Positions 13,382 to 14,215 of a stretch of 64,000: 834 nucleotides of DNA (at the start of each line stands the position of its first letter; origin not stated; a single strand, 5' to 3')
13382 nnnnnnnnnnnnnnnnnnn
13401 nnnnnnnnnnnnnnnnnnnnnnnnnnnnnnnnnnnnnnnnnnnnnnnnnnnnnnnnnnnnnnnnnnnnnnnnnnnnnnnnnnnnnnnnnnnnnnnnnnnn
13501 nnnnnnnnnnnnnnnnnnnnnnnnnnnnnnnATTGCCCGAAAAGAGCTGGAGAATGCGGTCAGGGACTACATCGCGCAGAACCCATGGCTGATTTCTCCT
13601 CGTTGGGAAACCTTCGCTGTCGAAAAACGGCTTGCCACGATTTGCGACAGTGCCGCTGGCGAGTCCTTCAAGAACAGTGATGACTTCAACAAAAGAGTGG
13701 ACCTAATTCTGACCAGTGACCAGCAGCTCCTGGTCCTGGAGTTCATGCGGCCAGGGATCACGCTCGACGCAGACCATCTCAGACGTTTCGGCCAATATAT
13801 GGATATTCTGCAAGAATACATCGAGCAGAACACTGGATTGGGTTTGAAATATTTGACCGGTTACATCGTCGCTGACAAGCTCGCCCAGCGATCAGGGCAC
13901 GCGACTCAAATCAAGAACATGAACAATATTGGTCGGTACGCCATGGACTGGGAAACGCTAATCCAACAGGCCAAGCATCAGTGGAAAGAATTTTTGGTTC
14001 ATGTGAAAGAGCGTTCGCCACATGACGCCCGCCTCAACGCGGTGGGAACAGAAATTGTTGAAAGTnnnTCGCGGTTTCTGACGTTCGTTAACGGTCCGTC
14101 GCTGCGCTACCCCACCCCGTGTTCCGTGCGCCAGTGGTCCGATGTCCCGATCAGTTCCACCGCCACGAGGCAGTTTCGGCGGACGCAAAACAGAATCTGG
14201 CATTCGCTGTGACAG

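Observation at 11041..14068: Low-GC island: Dcm-type C5-methyltransferase coupled to a GHKL (MORC-like) ATPase with a nuclease-like tail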

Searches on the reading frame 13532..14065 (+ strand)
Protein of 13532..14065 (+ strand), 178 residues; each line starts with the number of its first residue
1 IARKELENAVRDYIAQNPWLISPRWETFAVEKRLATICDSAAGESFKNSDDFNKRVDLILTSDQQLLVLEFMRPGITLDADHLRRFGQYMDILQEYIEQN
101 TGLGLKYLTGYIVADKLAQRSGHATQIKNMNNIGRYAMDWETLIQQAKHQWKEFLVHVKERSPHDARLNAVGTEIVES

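Call 47: predict_structure(alignment_id=A2)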
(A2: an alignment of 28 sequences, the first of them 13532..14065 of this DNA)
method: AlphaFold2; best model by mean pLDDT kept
length: 178 residues; sequences in the alignment: 28
mean_pLDDT: 80.9   pTM: 0.74
mean pLDDT of the five models: 80.9, 79.5, 78.2, 77.1, 71.9
residues with pLDDT >= 90: 38; 70-90: 107; 50-70: 30; < 50: 3
segments of 3 or more residues with pLDDT < 50: 176-178
pLDDT, mean of each block of 10 residues (from residue 1): 65 79 71 81 70 69 90 85 90 91 90 83 85 91 86 85 85 54
secondary structure, 60 per line:
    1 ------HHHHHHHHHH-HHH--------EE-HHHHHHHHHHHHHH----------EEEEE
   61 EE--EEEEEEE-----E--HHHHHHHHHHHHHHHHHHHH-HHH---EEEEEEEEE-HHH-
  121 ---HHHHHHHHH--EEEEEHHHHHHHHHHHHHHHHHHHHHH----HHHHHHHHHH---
elements in order: H7-16 H32-45 E56-62 E65-71 H80-99 E107-115 H124-132 E135-139 H140-161 H166-175

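Call 49: fold_search(model_id=the predicted structure, library=pdb)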
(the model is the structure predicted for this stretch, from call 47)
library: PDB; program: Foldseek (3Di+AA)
matches with E <= 10: 779; with E <= 0.001: 0
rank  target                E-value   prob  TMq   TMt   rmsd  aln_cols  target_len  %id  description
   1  5liq_B                2.2e-02  0.99  0.40  0.13   3.3       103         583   11  The structure of C160S,C508S,C578S mutant of Nt.BspD6I nicking endonuclease at 0.185 nm resolution . (released 2017-08-02)
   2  5lhc_A                2.5e-02  0.99  0.41  0.14   3.1       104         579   12  The structure of D456A mutant of Nt.BspD6I nicking endonuclease at 0.24 nm resolution . (released 2017-08-16)
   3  6qnz_B                2.8e-02  0.99  0.43  0.14   3.1       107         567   11  Crystal structure of the site-specific DNA nickase N.BspD6I E418A Mutant (released 2020-03-04)
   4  5lhc_B                5.7e-02  0.95  0.36  0.12   3.3       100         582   12  The structure of D456A mutant of Nt.BspD6I nicking endonuclease at 0.24 nm resolution . (released 2017-08-16)
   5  6qnz_A                6.9e-02  0.97  0.41  0.14   3.0       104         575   12  Crystal structure of the site-specific DNA nickase N.BspD6I E418A Mutant (released 2020-03-04)
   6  1t6c                  7.4e-02  0.33  0.24  0.16   6.7       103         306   14  Structural characterization of the Ppx/GppA protein family: crystal structure of the Aquifex aeolicus family member (released 2004-08-03)
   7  9rkn_H                7.9e-02  0.14  0.20  0.22  14.2       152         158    9  Crystal Structure of ACBI4-mediated ternary complex of KRAS G12R GCP with pVHL:ElonginC:ElonginB (released 2025-11-12)
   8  3fov                  9.0e-02  0.35  0.23  0.35   8.8        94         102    7  Crystal structure of protein RPA0323 of unknown function from Rhodopseudomonas palustris (released 2009-01-13)
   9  5liz                  9.6e-02  0.90  0.36  0.12   3.3       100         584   12  The structure of Nt.BspD6I nicking endonuclease with all cysteines mutated by serine residues at 0.19 nm resolution . (released 2017-08-02)
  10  2ewf                  1.2e-01  0.89  0.38  0.13   3.4       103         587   13  Crystal structure of the site-specific DNA nickase N.BspD6I (released 2006-11-21)
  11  8rjx_MODEL_1_A        1.4e-01  0.33  0.26  0.27  12.0       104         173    7  Solution structure of osmoregulator OsmY from E. coli. (released 2024-07-03)
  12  7r0q_B                1.5e-01  0.12  0.20  0.21  12.7       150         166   11  KRasG12C in complex with GDP and compound 3 (released 2022-04-27)
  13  5liq_A                1.6e-01  0.85  0.37  0.12   3.3       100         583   11  The structure of C160S,C508S,C578S mutant of Nt.BspD6I nicking endonuclease at 0.185 nm resolution . (released 2017-08-02)
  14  8hhj_A                1.7e-01  0.72  0.32  0.53   7.7        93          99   11  Crystal structure of the MafB2-CTMGI-2B16B6/MafI2MGI-2B16B6 complex (released 2023-11-15)
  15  1olm_C                1.8e-01  0.07  0.18  0.11  16.3       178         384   15  Supernatant Protein Factor in Complex with RRR-alpha-Tocopherylquinone: A Link between Oxidized Vitamin E and Choleste (released 2004-08-12)
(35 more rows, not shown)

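Call 50: search_solved_structures(query=A2, max_evalue=10, show_alignments=4)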
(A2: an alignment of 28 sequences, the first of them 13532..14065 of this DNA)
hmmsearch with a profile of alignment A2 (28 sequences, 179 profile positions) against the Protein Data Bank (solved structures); distinct sequences matched with E-value up to 10: 0.

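Call 51: search_protein_families(library=padloc, proteins=[window:13532-14065:+], max_evalue=10)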
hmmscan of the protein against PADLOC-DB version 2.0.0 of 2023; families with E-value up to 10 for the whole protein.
window:13532-14065:+ (178 aa): 1 family
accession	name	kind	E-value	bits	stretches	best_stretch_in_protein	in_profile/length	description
PDLC03419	REase_II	-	4.4e-09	33.2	1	4-85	494-580/695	Type II restriction enzyme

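Call 86: search_protein_representatives(alignment_id=A2)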
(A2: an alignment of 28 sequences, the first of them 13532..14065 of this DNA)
Query: 28 sequences, 179 profile positions. Proteins with E-value up to 0.001 (for the whole library): 586; up to 1e-10: 227; up to 1e-30: 73. The best 150 are listed.
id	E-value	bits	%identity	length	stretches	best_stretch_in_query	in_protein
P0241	5.2e-72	257.8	-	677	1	1-175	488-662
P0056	1.3e-71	256.5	-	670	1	1-176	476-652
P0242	1.2e-68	246.9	-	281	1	1-174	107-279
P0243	1.2e-66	240.4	-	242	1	3-175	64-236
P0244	4.6e-66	238.4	-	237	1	1-175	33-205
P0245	5.4e-65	235.0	-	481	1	1-175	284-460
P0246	5.8e-65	234.8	-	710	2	1-176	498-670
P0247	9.3e-65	234.2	-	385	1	1-173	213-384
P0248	9.9e-65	234.1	-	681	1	1-169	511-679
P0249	1.4e-64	233.6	-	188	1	5-175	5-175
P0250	4.0e-64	232.1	-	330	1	1-174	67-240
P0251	6.7e-63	228.1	-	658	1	1-172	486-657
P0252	4.0e-61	222.3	-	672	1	1-173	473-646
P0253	9.7e-61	221.1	-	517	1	1-174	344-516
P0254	3.8e-60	219.2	-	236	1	1-175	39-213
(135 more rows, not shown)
